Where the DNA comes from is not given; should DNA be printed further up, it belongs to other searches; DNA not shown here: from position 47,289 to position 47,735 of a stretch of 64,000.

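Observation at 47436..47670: Trp-rich 42-codon ORF with its own promoter and RBS just upstream of the pheST T-box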

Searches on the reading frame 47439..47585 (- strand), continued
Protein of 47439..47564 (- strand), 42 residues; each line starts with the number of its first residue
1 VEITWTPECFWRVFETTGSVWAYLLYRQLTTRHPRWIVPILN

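Call 38: find_related_loci(query=A4, collection=metagenome_contigs, flank=2500)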
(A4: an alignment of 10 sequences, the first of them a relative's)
Query A4 (30 aa) in metagenome_contigs; peptide patterns used: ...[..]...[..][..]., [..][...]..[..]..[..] (x = any residue, [..] = any of these).
599 stretches matched a pattern (row limit reached: there are more); 274 encode a relative of the query (tblastn E <= 1e-3); the best 80 are kept; 80 distinct loci.
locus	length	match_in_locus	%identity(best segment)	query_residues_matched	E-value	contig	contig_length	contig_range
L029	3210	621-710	100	1-30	9e-17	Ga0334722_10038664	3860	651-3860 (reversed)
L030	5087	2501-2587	72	1-29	5e-11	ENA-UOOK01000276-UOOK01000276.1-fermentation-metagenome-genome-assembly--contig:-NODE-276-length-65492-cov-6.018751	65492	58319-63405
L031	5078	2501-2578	81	1-26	4e-11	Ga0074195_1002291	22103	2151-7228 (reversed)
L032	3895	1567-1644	77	1-26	1e-10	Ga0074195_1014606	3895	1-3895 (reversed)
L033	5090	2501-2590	73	1-30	1e-10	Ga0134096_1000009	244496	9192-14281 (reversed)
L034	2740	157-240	71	3-30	2e-10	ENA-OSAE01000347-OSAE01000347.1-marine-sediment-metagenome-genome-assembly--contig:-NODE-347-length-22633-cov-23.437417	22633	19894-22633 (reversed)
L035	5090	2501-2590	67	1-30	2e-10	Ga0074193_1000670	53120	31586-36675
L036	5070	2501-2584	71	2-29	2e-10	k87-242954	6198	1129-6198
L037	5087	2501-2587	69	1-29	2e-10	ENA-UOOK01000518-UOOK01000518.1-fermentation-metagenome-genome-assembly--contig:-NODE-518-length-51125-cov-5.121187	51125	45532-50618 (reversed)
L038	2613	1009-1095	69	1-29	3e-10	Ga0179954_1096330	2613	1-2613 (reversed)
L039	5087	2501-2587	62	2-30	2e-10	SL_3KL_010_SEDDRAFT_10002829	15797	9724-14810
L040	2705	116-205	67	1-30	3e-10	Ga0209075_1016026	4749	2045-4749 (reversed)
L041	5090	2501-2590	70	1-30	3e-10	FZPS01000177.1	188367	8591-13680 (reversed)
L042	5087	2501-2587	62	2-30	3e-10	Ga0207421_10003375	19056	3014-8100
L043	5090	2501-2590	67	1-30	3e-10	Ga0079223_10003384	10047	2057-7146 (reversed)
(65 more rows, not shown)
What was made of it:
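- Tried and rejected: It was repeated with a 10-sequence subset (call 38).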

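Call 43: predict_structure(alignment_id=A2)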
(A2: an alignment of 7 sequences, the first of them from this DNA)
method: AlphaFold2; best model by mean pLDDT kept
length: 42 residues; sequences in the alignment: 7
mean_pLDDT: 78.4   pTM: 0.53
mean pLDDT of the five models: 78.4, 76.5, 76.4, 75.4, 74.6
residues with pLDDT >= 90: 18; 70-90: 11; 50-70: 9; < 50: 4
segments of 3 or more residues with pLDDT < 50: none
pLDDT, mean of each block of 10 residues (from residue 1): 80 96 90 56 35
secondary structure, 60 per line:
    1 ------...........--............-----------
elements in order: H7-17 H20-31
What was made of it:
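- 47436..47564 (-): yqzL-like gene, 42 codons plus TGA. AF2 predicts a helical hairpin (call 43).
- AF2 predicts helices 7-17 and 20-31, with mean pLDDT 96 and 90 over residues 11-20 and 21-30 (call 43).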

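Call 44: find_homologous_proteins(query=A3, max_evalue=0.001)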
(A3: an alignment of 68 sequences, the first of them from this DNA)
Query A3 (68 sequences) (42 aa, profile of the alignment): 263 proteins with E <= 0.001 among 313 candidates; the best 120 are listed.
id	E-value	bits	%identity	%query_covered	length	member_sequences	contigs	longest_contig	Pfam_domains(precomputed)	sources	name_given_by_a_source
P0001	1.7e-17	80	88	100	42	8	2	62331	PF14006.12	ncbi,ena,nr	ncbi:MAG TPA: YqzL family protein [bacterium]|nr:YqzL family protein [bacterium]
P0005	5.8e-17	78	83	100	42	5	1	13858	PF14006.12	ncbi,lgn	-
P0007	1.4e-16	77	76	100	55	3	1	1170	PF14006.12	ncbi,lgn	-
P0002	2.2e-16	76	81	100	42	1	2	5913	PF14006.12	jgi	-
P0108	2.4e-16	76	74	100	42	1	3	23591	PF14006.12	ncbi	-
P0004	6.7e-16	75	83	100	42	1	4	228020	PF14006.12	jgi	-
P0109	8.0e-16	75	76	100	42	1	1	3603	PF14006.12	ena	-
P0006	1.2e-15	74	81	100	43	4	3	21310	PF14006.12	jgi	-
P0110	1.2e-15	74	70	100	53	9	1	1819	PF14006.12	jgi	jgi:hypothetical protein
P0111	1.3e-15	74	70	100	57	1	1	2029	PF14006.12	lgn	-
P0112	2.5e-15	73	74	100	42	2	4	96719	PF14006.12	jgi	-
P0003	2.8e-15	73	83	100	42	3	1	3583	PF14006.12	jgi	-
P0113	3.1e-15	73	72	100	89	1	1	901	PF14006.12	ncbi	-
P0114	4.2e-14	69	71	100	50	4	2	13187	PF14006.12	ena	-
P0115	7.7e-14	68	76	98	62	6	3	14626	-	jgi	jgi:hypothetical protein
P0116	8.9e-14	68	71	100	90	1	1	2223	PF14006.12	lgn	-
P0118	2.2e-13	67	59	64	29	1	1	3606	PF14006.12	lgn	-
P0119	2.3e-13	67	70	71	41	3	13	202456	PF14006.12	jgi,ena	jgi:hypothetical protein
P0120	3.1e-13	66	63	57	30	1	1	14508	PF14006.12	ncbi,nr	ncbi:MAG TPA: YqzL family protein [Firmicutes bacterium]|nr:YqzL family protein [Bacillota bacterium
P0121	3.1e-13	66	67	57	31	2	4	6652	PF14006.12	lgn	-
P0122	3.3e-13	66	59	64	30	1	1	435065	PF14006.12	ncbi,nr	ncbi:MAG: YqzL family protein [Firmicutes bacterium]|nr:YqzL family protein [Bacillota bacterium]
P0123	4.3e-13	66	67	57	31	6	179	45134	PF14006.12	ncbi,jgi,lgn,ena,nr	ncbi:MAG: YqzL family protein [Bacillota bacterium]|nr:MAG: YqzL family protein [Bacillota bacterium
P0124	5.3e-13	66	59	64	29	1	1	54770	PF14006.12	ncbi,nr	ncbi:MAG TPA: YqzL family protein [Firmicutes bacterium]|nr:YqzL family protein [Bacillota bacterium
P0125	5.5e-13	65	62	62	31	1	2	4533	PF14006.12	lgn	-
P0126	6.1e-13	65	67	57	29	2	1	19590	PF14006.12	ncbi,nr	ncbi:MAG TPA: YqzL family protein [Thermoanaerobacterales bacterium]|nr:YqzL family protein [Thermoa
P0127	6.4e-13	65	59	64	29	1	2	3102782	PF14006.12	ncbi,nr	ncbi:YqzL family protein [Koleobacter methoxysyntrophicus]|nr:YqzL family protein [Bacillota bacteri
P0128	8.3e-13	65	59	64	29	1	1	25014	PF14006.12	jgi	-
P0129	8.8e-13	65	52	64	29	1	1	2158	PF14006.12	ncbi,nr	ncbi:MAG TPA: YqzL family protein [Thermoanaerobacterales bacterium]|nr:YqzL family protein [Thermoa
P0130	1.1e-12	65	71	57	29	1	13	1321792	PF14006.12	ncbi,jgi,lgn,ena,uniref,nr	ncbi:hypothetical protein SDC9_207735 [bioreactor metagenome]|jgi:hypothetical protein|uniref:YqzL f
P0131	1.1e-12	64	61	67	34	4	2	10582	PF14006.12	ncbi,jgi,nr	ncbi:MAG: YqzL family protein [Firmicutes bacterium]|nr:YqzL family protein [Bacillota bacterium]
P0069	1.3e-12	64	63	57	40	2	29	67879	PF14006.12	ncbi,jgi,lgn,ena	ncbi:MAG: hypothetical protein ACHQYO_00430 [Halanaerobiales bacterium]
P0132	1.4e-12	64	70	55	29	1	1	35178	PF14006.12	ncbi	ncbi:MAG: YqzL family protein [bacterium]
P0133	1.4e-12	64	56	64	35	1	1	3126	PF14006.12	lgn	-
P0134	1.4e-12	64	59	64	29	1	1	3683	PF14006.12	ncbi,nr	ncbi:MAG TPA: YqzL family protein [Firmicutes bacterium]|nr:YqzL family protein [Bacillota bacterium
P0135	1.5e-12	64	63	57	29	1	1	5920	PF14006.12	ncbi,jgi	ncbi:MAG TPA: YqzL family protein [Negativicutes bacterium]|jgi:hypothetical protein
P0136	1.6e-12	64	64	60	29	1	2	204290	PF14006.12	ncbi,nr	ncbi:YqzL family protein [Heliophilum fasciatum]|nr:YqzL family protein [Heliophilum fasciatum]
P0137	1.6e-12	64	59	64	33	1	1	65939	PF14006.12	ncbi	ncbi:MAG: YqzL family protein [Bacillota bacterium]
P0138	1.8e-12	64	67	57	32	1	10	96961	PF14006.12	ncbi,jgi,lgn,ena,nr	ncbi:MAG TPA: YqzL family protein [Bacillota bacterium]|jgi:hypothetical protein|nr:YqzL family prot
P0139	1.9e-12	64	67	57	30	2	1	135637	PF14006.12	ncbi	ncbi:YqzL family protein [Sporolituus thermophilus]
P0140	1.9e-12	64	54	62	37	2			PF14006.12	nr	nr:MAG: YqzL family protein [Bacillota bacterium]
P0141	1.9e-12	64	49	88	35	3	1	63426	PF14006.12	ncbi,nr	ncbi:MAG: YqzL family protein [Firmicutes bacterium]|nr:YqzL family protein [Bacillota bacterium]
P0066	2.0e-12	64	47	76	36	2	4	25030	PF14006.12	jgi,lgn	jgi:hypothetical protein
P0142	2.1e-12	64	55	69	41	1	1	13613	PF14006.12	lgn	-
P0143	2.3e-12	63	53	76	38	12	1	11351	PF14006.12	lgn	-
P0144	2.4e-12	63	71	57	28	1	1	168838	PF14006.12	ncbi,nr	ncbi:MAG: YqzL family protein [Negativicutes bacterium]|nr:YqzL family protein [Negativicutes bacter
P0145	2.9e-12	63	71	57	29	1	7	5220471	PF14006.12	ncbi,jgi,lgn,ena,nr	ncbi:YqzL family protein [bacterium BFN5]|jgi:hypothetical protein|nr:YqzL family protein [bacterium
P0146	2.9e-12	63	56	81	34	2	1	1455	PF14006.12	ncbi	-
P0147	3.0e-12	63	63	64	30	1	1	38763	PF14006.12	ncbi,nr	ncbi:MAG: YqzL family protein [Negativicutes bacterium]|nr:YqzL family protein [Negativicutes bacter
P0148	3.3e-12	63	63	57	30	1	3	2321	PF14006.12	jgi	-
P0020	3.5e-12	63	56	81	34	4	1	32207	PF14006.12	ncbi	ncbi:MAG: YqzL family protein [Patescibacteria group bacterium]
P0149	3.6e-12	63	64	60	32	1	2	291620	PF14006.12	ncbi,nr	ncbi:MAG TPA: YqzL family protein [Bacillota bacterium]|nr:YqzL family protein [Bacillota bacterium]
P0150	3.7e-12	63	59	69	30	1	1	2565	PF14006.12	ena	-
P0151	4.0e-12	63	54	67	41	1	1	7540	PF14006.12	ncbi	-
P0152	4.2e-12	63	56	64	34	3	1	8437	PF14006.12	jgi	jgi:hypothetical protein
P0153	4.4e-12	63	56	81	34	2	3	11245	PF14006.12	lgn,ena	-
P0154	4.4e-12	63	63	57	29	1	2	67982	PF14006.12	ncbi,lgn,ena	-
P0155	4.6e-12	63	56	81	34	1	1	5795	PF14006.12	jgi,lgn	-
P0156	4.6e-12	63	58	57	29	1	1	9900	PF14006.12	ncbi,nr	ncbi:MAG: YqzL family protein [Tepidanaerobacter sp.]|nr:YqzL family protein [Tepidanaerobacter sp.]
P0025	4.8e-12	62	54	62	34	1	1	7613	PF14006.12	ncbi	ncbi:MAG: YqzL family protein [Eubacteriales bacterium]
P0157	5.0e-12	62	56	64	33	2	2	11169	PF14006.12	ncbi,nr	ncbi:MAG TPA: YqzL family protein [Firmicutes bacterium]|nr:YqzL family protein [Bacillota bacterium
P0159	5.1e-12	62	60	60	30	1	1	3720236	PF14006.12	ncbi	ncbi:YqzL family protein [Metallumcola ferriviriculae]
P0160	5.1e-12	62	63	57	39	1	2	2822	PF14006.12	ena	-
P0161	5.3e-12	62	59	69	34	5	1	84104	PF14006.12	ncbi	-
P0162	5.6e-12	62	55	69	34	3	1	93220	PF14006.12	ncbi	ncbi:MAG: YqzL family protein [Candidatus Baltobacteraceae bacterium]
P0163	5.7e-12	62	52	64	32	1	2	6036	PF14006.12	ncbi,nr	ncbi:MAG: YqzL family protein [Bacillota bacterium]|nr:YqzL family protein [Bacillota bacterium]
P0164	6.0e-12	62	60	60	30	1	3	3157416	PF14006.12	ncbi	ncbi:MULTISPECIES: YqzL family protein [Thermincola]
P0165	6.1e-12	62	65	62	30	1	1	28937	PF14006.12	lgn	-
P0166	6.5e-12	62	74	55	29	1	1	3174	PF14006.12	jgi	jgi:hypothetical protein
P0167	6.5e-12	62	63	57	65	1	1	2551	PF14006.12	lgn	-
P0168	6.7e-12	62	67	57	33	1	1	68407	PF14006.12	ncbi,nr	ncbi:YqzL family protein [Hydrogenispora ethanolica]|nr:YqzL family protein [Hydrogenispora ethanoli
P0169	6.8e-12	62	69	62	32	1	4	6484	PF14006.12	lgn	-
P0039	6.9e-12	62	70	48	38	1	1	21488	PF14006.12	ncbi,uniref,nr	ncbi:YqzL family protein [Natranaerobius trueperi]|uniref:YqzL family protein n=1 Tax=Natranaerobius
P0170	7.0e-12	62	48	69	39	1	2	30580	PF14006.12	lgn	-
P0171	7.1e-12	62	57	67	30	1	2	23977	PF14006.12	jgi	-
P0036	7.5e-12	62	58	57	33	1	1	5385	PF14006.12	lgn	-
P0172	7.7e-12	62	61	55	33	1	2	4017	PF14006.12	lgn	-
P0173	7.7e-12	62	67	64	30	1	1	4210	PF14006.12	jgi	jgi:hypothetical protein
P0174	7.8e-12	62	56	60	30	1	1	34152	PF14006.12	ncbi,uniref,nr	ncbi:YqzL family protein [Calderihabitans maritimus]|uniref:YqzL family protein n=1 Tax=Calderihabit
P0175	8.2e-12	62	56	60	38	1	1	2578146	PF14006.12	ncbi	ncbi:YqzL family protein [Halothermothrix orenii]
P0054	9.2e-12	62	65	55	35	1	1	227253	PF14006.12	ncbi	ncbi:MAG: YqzL family protein [Clostridia bacterium]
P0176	1.0e-11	61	56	64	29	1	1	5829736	PF14006.12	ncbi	ncbi:YqzL family protein [Sporomusa rhizae]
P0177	1.0e-11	61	58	57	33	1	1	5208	PF14006.12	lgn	-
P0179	1.1e-11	61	52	64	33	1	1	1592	PF14006.12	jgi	-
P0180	1.1e-11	61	52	55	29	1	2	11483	PF14006.12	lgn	-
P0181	1.2e-11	61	63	57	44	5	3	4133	PF14006.12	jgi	jgi:hypothetical protein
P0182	1.2e-11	61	72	60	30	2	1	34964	PF14006.12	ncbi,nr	ncbi:MAG: YqzL family protein [Clostridia bacterium]|nr:YqzL family protein [Clostridia bacterium]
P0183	1.2e-11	61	53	76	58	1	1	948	PF14006.12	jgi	jgi:hypothetical protein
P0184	1.3e-11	61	67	57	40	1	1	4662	PF14006.12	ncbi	ncbi:MAG: hypothetical protein ACOCZ3_02115 [Bacillota bacterium]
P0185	1.3e-11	61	71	57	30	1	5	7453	PF14006.12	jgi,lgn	-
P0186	1.4e-11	61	58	57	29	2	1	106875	PF14006.12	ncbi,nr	ncbi:MAG TPA: YqzL family protein [Firmicutes bacterium]|nr:YqzL family protein [Bacillota bacterium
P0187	1.4e-11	61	59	69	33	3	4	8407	PF14006.12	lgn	-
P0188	1.4e-11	61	54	62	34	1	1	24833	PF14006.12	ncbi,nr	ncbi:MAG: YqzL family protein [Thermincola sp.]|nr:YqzL family protein [Thermincola sp.]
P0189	1.5e-11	61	58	62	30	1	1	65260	PF14006.12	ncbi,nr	ncbi:MAG: YqzL family protein [Thermoanaerobacteraceae bacterium]|nr:YqzL family protein [Thermoanae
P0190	1.6e-11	61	63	64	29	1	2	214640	PF14006.12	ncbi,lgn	-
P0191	1.6e-11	61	51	83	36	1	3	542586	PF14006.12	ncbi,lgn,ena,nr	ncbi:MAG: YqzL family protein [Firmicutes bacterium]|nr:YqzL family protein [Bacillota bacterium]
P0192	1.7e-11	61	56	64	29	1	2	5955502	PF14006.12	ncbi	ncbi:YqzL family protein [Sporomusa acidovorans]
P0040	1.8e-11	61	54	62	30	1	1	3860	PF14006.12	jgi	-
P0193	1.9e-11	61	67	57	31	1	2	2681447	PF14006.12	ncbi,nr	ncbi:MAG TPA: YqzL family protein [Firmicutes bacterium]|nr:YqzL family protein [Bacillota bacterium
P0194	2.1e-11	60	65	55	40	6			PF14006.12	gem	-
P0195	2.1e-11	60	52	64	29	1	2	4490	PF14006.12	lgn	-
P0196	2.2e-11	60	60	60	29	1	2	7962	PF14006.12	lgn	-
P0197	2.3e-11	60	44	64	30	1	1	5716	PF14006.12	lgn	-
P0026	2.3e-11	60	56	64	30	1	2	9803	PF14006.12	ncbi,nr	ncbi:MAG: YqzL family protein [Bacillota bacterium]|nr:YqzL family protein [Bacillota bacterium]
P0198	2.5e-11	60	64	60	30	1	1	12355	PF14006.12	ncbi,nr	ncbi:MAG: YqzL family protein [Desulfotomaculaceae bacterium]|nr:YqzL family protein [Desulfotomacul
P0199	2.5e-11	60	61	55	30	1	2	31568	PF14006.12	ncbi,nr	ncbi:MAG: YqzL family protein [Desulfitobacteriaceae bacterium]|nr:YqzL family protein [Desulfitobac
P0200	2.8e-11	60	56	60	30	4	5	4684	PF14006.12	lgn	-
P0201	2.8e-11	60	61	55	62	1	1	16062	PF14006.12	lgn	-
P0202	2.8e-11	60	62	69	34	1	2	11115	PF14006.12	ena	-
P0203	2.8e-11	60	63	57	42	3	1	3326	PF14006.12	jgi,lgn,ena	-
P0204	2.8e-11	60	54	57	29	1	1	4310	PF14006.12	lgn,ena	-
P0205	3.0e-11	60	70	55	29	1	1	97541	PF14006.12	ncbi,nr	ncbi:MAG TPA: YqzL family protein [Clostridiales bacterium]|nr:YqzL family protein [Clostridiales ba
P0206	3.1e-11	60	59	69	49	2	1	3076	PF14006.12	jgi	jgi:predicted amino acid dehydrogenase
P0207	3.4e-11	60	54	67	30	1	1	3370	PF14006.12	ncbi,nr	ncbi:MAG TPA: YqzL family protein [Firmicutes bacterium]|nr:YqzL family protein [Bacillota bacterium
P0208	3.4e-11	60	47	76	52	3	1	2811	PF14006.12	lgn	-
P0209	3.5e-11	60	55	69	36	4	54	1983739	PF14006.12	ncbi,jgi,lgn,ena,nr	ncbi:MAG: YqzL family protein [Firmicutes bacterium]|jgi:hypothetical protein|nr:YqzL family protein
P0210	3.8e-11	60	56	64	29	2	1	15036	PF14006.12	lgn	-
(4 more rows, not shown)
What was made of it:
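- NCBI names homologues 'YqzL family protein' in Halothermothrix, Thermincola, Sporomusa, Heliophilum and others (call 44).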

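Call 45: find_encoding_contigs(protein=P0175, flank=4000, max_places=1)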
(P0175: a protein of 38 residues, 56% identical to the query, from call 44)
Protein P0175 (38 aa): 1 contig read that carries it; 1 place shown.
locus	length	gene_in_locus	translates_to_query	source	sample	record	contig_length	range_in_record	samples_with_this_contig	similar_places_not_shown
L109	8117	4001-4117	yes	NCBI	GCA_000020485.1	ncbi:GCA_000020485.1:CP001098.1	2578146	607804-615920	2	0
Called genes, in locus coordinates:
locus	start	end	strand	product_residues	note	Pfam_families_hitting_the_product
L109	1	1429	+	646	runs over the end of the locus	PF02824:TGS, PF07973:tRNA_SAD, PF00587:tRNA-synt_2b, PF03129:HGTP_anticodon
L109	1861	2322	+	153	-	PF05198:IF3_N, PF00707:IF3_C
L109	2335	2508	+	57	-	PF01632:Ribosomal_L35p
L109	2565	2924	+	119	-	PF00453:Ribosomal_L20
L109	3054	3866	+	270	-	PF22435:MRM3-like_sub_bind, PF08032:SpoU_sub_bind (weak), PF00588:SpoU_methylase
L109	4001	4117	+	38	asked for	PF14006:YqzL (weak)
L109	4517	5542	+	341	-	PF02912:Phe_tRNA-synt_N, PF01409:tRNA-synt_2d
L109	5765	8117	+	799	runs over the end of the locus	PF01588:tRNA_bind, PF03483:B3_4, PF03484:B5, PF17759:tRNA_synthFbeta, PF03147:FDX-ACB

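Call 46: find_encoding_contigs(protein=P0164, flank=4000, max_places=1)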
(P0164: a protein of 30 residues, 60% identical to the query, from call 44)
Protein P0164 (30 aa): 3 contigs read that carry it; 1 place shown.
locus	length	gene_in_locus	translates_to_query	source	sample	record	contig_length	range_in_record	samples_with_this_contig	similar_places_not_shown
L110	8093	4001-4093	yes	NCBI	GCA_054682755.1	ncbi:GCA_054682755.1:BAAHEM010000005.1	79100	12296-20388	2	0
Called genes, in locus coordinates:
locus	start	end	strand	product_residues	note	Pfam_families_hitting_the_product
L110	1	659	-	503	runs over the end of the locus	PF22483:Mu-transpos_C_2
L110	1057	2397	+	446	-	PF02386:TrkH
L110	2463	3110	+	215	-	PF02254:TrkA_N, PF03446:NAD_binding_2 (weak), PF03807:F420_oxidored (weak), PF02080:TrkA_C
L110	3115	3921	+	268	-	PF22435:MRM3-like_sub_bind, PF08032:SpoU_sub_bind, PF00588:SpoU_methylase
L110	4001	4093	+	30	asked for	PF14006:YqzL (weak)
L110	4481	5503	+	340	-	PF02912:Phe_tRNA-synt_N, PF01409:tRNA-synt_2d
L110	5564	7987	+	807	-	PF01588:tRNA_bind, PF03483:B3_4, PF03484:B5, PF17759:tRNA_synthFbeta, PF03147:FDX-ACB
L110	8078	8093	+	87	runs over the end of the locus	PF05164:ZapA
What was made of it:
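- It is also downstream in two cultured genomes (calls 45, 46).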

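Call 69: search_solved_structures(query=A3, max_evalue=1)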
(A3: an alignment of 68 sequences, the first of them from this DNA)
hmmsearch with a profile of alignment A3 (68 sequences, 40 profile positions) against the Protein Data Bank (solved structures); distinct sequences matched with E-value up to 1: 4.
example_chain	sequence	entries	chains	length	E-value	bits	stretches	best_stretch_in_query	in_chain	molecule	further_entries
7qg9_F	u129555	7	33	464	0.29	13.5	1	12-22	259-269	Tail tube protein | Tail tube protein pb6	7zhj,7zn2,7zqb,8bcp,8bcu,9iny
5ngj_A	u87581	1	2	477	0.3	13.5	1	12-22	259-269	Tail tube protein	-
8hqz_p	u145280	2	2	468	0.34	13.3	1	12-22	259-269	Tail tube protein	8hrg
3urz_A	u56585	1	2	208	0.97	11.8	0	20-35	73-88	Uncharacterized protein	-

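Call 70: fold_search(model_id=the predicted structure, library=pdb)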
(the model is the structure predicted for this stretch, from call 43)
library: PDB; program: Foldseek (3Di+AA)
matches with E <= 10: 10; with E <= 0.001: 0
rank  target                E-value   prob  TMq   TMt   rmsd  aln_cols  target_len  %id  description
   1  8fru_Q                4.1e+00  0.38  0.52  0.13   0.6        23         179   30  60S subunit of the Giardia lamblia 80S ribosome (released 2024-01-31)
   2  8bsi_LR               4.4e+00  0.38  0.52  0.13   0.6        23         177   30  Giardia ribosome chimeric hybrid-like GDP+Pi bound state (B1) (released 2023-03-15)
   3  5e2x_E                4.8e+00  0.13  0.40  0.22   2.8        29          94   24  The crystal structure of the C-terminal domain of Ebola (Tai Forest) nucleoprotein (released 2015-10-21)
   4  6hlt_B                5.5e+00  0.06  0.33  0.35   9.0        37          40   19  Crystal structure of human ACBD3 GOLD domain in complex with 3A protein of rhinovirus-14 (HRV14) (released 2019-07-24)
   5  7pwg_Q                6.3e+00  0.25  0.52  0.13   0.7        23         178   30  Cryo-EM structure of large subunit of Giardia lamblia ribosome at 2.7 A resolution (released 2022-04-20)
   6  6hmv_B                6.8e+00  0.08  0.36  0.35   2.8        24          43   12  Crystal structure of human ACBD3 GOLD domain in complex with 3A protein of enterovirus-D68 (fusion protein, LVVY mutan (released 2019-07-24)
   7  5dsd                  7.8e+00  0.09  0.36  0.19   2.7        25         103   24  The crystal structure of the C-terminal domain of Ebola (Bundibugyo) nucleoprotein (released 2015-09-30)
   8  1o67_C                8.4e+00  0.04  0.38  0.12   3.5        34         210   18  Crystal structure of an hypothetical protein (released 2003-11-11)
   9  9dte_A                9.7e+00  0.09  0.45  0.34   1.1        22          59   32  Crystal Structure of C2-02802 (released 2025-04-23)
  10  1j7i                  9.7e+00  0.05  0.33  0.08   5.8        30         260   23  Crystal Structure of 3',5"-Aminoglycoside Phosphotransferase Type IIIa Apoenzyme (released 2001-08-08)
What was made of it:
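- Tried and rejected: Foldseek against the PDB and an HMM search of PDB sequences gave no meaningful match for the helical hairpin (calls 69, 70).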
